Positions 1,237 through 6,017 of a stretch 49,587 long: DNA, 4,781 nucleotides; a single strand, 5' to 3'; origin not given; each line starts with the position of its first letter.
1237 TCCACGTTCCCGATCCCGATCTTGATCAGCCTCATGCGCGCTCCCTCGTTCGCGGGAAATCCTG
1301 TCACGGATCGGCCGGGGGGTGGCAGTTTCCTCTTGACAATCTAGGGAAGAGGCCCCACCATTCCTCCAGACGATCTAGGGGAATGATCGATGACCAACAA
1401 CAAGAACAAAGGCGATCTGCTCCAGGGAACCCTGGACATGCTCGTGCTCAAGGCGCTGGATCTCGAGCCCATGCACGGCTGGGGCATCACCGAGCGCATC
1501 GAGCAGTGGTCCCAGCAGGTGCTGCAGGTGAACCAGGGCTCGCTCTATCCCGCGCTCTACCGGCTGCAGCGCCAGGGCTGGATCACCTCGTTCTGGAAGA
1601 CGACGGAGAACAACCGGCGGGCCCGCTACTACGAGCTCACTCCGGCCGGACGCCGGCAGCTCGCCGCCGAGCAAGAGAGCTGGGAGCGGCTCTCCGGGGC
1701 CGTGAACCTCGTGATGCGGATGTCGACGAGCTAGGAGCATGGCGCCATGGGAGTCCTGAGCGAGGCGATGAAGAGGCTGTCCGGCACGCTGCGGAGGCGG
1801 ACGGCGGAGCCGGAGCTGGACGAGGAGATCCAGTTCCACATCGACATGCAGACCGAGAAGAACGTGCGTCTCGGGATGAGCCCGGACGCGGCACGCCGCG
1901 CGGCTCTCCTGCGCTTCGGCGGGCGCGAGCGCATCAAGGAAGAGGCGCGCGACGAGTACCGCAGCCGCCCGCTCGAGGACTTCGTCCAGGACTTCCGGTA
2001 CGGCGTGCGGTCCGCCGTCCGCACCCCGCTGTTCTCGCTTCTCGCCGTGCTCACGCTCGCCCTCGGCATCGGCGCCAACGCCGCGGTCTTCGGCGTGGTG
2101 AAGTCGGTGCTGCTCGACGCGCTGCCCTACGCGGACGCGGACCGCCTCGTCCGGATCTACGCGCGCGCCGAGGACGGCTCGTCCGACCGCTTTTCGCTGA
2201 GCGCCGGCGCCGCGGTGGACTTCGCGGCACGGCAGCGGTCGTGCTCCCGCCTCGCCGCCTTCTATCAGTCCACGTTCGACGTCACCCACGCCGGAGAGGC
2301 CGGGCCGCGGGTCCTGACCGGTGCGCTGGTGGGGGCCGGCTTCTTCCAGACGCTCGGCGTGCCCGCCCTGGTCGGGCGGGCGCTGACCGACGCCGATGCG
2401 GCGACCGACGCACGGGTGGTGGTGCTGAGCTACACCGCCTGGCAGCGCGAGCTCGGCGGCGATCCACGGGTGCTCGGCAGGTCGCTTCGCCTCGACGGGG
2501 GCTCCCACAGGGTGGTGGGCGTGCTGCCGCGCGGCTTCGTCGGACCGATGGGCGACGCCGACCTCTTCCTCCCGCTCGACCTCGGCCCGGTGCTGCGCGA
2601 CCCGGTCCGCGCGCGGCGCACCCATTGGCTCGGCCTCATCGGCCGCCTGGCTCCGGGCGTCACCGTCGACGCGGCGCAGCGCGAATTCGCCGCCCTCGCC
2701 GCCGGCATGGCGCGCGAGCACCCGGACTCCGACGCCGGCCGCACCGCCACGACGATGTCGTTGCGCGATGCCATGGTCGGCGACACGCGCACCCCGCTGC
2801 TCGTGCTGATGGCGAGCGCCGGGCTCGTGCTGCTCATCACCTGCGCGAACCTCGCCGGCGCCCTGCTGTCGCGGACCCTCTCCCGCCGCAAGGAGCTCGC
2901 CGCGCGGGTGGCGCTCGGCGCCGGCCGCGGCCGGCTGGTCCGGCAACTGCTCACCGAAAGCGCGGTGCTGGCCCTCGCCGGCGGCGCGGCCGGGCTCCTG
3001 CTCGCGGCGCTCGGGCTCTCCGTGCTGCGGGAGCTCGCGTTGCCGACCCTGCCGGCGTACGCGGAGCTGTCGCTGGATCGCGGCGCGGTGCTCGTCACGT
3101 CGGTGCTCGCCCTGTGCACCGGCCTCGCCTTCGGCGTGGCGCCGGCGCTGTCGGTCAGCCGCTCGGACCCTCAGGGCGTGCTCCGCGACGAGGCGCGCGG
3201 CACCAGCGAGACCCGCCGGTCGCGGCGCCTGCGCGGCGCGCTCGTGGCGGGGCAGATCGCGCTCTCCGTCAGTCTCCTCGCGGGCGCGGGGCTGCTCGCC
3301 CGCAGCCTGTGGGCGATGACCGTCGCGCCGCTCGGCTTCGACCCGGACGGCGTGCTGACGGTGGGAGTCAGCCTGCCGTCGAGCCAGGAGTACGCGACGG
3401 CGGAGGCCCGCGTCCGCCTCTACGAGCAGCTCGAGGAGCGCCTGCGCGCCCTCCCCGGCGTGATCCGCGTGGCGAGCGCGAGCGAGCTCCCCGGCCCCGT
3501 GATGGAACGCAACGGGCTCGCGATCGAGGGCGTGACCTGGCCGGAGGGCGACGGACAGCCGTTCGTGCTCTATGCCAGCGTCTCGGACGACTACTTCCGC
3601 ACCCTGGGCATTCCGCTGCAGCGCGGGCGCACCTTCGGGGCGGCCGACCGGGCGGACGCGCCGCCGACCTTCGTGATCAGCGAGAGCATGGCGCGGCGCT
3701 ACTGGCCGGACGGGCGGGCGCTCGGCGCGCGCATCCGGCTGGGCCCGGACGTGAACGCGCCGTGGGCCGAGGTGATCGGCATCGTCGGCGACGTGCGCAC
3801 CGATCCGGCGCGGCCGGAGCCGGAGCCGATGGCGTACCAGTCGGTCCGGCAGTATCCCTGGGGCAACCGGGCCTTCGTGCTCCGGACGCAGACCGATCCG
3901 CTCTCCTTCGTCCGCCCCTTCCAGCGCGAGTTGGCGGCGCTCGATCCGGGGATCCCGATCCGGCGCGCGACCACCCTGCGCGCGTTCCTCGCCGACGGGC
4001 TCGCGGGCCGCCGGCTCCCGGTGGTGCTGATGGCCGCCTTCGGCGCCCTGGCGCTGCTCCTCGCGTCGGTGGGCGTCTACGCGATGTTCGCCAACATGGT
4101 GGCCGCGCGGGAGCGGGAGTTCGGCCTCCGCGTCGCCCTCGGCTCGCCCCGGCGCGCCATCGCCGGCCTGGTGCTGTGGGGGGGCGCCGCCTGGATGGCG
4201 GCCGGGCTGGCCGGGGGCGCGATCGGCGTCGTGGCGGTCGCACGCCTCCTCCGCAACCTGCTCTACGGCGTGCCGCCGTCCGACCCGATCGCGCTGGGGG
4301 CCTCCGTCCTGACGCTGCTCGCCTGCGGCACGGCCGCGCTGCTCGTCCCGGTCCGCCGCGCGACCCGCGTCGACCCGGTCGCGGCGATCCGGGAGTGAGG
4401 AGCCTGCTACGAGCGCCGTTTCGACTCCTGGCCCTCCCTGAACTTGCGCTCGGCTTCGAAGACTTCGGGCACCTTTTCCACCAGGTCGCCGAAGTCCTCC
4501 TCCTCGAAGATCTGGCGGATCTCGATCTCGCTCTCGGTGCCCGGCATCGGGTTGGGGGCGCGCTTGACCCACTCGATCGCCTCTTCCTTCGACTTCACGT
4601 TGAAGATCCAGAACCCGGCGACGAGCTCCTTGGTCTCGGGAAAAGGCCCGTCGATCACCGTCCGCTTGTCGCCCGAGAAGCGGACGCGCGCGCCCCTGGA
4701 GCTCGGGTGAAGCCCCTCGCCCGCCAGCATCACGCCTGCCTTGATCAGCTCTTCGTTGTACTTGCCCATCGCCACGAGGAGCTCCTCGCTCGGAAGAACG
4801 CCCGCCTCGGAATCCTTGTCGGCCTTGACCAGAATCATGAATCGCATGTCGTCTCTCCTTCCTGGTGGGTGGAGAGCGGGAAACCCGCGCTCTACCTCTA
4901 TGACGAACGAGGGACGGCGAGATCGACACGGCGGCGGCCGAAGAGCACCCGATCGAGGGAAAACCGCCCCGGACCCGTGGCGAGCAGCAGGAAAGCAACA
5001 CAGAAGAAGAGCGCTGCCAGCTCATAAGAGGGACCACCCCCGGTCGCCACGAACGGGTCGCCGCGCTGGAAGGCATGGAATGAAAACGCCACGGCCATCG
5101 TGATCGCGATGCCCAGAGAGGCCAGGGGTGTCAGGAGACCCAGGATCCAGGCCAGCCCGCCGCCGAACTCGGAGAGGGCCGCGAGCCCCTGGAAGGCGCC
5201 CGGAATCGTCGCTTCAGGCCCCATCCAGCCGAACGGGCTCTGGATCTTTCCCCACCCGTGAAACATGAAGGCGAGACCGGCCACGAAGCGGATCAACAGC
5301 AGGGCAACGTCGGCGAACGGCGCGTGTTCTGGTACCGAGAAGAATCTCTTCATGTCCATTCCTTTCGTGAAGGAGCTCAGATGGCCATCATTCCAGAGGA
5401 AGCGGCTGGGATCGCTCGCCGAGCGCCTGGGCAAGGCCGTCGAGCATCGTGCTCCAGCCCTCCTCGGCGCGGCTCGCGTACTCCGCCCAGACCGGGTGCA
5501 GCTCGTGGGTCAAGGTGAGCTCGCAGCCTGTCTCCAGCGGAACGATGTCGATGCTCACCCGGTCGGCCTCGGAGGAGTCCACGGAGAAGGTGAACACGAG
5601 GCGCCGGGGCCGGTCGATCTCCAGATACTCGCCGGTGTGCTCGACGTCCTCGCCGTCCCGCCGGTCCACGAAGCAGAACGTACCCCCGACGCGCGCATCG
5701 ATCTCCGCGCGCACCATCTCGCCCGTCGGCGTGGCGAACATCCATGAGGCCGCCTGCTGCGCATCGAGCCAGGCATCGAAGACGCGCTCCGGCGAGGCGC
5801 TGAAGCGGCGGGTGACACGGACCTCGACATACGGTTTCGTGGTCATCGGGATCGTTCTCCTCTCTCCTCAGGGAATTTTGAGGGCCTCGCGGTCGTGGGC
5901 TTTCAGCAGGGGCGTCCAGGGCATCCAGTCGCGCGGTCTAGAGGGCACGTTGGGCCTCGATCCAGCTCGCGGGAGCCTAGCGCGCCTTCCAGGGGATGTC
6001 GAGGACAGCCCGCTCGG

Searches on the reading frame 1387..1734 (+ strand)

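Call 57: search_protein_families(library=pfam, proteins=[window:1387-1734:+], max_evalue=0.00001)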
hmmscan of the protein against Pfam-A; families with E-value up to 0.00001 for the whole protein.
window:1387-1734:+ (115 aa): 1 family
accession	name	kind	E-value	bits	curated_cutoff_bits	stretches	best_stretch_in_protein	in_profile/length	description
PF03551.20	PadR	-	1.1e-22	80.2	27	1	20-93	1-74/75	Transcriptional regulator PadR-like family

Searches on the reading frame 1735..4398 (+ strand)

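Call 57: search_protein_families(library=pfam, proteins=[window:1735-4398:+], max_evalue=0.00001)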
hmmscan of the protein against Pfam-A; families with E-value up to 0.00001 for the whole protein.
window:1735-4398:+ (887 aa): 2 families
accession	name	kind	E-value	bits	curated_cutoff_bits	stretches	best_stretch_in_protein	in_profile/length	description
PF12704.14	MacB_PCD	-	8.6e-41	140.9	27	2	101-320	1-206/207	MacB-like periplasmic core domain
PF02687.27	FtsX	-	1.2e-19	71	25.5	2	361-479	3-120/120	FtsX-like permease C-terminal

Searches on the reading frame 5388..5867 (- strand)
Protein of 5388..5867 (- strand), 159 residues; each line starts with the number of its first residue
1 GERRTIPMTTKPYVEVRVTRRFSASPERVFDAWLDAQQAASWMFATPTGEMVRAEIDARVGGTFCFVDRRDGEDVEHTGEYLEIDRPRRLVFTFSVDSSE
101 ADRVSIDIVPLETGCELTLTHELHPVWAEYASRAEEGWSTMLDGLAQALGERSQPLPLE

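Call 57: search_protein_families(library=pfam, proteins=[window:5388-5867:-], max_evalue=0.00001)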
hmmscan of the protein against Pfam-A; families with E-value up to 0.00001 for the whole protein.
window:5388-5867:- (159 aa): 2 families
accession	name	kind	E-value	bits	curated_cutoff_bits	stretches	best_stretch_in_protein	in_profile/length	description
PF08327.17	AHSA1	-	7.7e-26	91.2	22.1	1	24-149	2-124/125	Activator of Hsp90 ATPase homolog 1-like protein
PF10604.15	Polyketide_cyc2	-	6.3e-09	36.7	27.4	1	14-138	2-126/142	Polyketide cyclase / dehydrase and lipid transport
